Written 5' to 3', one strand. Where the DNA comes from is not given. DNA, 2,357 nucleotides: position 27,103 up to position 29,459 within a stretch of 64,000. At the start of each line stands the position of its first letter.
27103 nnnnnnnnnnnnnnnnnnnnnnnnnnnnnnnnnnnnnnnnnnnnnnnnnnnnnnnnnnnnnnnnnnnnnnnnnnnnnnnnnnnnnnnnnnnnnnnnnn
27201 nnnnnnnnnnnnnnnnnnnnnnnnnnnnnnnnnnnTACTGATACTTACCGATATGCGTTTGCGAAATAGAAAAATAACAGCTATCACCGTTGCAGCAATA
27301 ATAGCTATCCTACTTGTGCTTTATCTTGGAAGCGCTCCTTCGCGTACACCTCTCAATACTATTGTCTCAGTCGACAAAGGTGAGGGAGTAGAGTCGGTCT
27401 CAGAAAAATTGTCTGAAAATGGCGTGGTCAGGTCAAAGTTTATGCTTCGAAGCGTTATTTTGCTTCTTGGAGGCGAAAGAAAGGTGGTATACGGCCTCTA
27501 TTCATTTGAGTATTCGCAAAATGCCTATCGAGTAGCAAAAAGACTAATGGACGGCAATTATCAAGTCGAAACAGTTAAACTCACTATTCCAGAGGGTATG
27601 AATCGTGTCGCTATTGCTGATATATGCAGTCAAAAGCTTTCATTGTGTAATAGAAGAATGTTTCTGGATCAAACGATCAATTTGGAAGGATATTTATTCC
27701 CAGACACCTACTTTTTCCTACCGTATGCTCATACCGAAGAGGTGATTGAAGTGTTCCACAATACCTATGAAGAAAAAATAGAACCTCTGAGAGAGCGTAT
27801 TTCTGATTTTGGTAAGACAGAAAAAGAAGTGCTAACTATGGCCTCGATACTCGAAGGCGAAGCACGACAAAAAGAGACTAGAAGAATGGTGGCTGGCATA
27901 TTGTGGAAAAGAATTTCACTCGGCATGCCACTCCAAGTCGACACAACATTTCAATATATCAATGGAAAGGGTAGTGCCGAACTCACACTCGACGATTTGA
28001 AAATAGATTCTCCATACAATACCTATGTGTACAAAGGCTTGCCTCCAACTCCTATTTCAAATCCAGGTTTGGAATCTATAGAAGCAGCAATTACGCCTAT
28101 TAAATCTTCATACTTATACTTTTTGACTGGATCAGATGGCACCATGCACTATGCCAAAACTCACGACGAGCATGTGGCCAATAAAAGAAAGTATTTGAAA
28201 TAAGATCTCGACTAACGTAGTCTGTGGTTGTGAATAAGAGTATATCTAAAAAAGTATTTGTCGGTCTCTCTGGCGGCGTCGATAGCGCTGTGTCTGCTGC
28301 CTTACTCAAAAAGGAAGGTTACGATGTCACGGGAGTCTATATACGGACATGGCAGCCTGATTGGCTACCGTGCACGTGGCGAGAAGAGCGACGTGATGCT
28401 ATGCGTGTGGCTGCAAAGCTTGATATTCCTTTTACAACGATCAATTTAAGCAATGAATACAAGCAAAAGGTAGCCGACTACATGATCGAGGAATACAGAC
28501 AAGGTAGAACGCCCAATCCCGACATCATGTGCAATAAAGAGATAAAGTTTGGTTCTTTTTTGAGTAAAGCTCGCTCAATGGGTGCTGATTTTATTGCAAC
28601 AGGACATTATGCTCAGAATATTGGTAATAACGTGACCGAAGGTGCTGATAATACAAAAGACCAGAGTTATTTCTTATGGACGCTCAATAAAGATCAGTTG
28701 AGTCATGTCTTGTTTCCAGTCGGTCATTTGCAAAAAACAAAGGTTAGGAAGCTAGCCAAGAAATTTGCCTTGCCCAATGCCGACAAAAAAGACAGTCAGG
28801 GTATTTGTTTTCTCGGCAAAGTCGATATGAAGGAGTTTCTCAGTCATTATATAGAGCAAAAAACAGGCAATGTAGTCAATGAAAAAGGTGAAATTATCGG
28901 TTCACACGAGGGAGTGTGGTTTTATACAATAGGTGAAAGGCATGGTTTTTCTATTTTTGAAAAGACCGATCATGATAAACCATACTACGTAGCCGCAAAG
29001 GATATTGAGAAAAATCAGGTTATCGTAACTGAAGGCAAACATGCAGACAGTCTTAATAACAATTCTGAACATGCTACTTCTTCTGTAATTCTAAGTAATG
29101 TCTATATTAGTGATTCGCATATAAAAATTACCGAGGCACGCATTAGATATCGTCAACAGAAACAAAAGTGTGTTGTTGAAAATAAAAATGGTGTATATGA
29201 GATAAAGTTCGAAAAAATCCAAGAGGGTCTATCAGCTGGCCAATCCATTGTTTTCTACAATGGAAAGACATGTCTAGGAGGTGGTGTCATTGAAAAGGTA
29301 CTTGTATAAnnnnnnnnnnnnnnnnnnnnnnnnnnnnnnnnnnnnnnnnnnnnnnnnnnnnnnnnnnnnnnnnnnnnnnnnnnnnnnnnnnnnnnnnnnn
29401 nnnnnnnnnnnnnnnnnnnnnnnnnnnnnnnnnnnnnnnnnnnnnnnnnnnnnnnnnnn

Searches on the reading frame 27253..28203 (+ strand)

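Call 81: search_protein_families(library=pfam, proteins=[window:27253-28203:+], max_evalue=0.00001)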
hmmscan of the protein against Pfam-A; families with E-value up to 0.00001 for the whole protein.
window:27253-28203:+ (316 aa): 1 family
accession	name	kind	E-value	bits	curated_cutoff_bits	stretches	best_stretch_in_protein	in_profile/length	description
PF02618.21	YceG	-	2.2e-72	244.3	32.4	1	38-313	1-275/275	YceG-like family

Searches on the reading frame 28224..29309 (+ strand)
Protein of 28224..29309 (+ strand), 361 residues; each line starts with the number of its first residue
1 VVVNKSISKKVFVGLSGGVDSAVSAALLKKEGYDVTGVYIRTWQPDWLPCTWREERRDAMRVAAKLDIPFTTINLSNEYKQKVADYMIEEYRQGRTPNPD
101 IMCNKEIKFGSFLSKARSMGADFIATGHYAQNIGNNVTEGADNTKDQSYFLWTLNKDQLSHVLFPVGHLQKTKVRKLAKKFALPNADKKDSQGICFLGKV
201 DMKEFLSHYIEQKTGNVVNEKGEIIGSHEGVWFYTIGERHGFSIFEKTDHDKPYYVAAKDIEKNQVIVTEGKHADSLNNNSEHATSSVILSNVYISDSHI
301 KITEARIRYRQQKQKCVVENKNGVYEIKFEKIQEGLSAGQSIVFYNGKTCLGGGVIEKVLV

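Call 81: search_protein_families(library=pfam, proteins=[window:28224-29309:+], max_evalue=0.00001)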
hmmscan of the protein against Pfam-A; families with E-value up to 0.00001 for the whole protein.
window:28224-29309:+ (361 aa): 4 families
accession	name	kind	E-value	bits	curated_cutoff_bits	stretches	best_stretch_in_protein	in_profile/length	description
PF03054.22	tRNA_Me_trans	-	2.2e-74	250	20.6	1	9-199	1-202/202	tRNA methyl transferase HUP domain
PF20259.3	tRNA_Me_trans_M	-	1.5e-21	76.1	27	1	203-269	1-65/66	tRNA methyl transferase PRC-barrel domain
PF20258.4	tRNA_Me_trans_C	-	1.6e-15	57.6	20.6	1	303-356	23-77/77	Aminomethyltransferase beta-barrel domain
PF02540.23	NAD_synthase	-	4.5e-11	42.8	21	1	2-186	12-171/242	NAD synthase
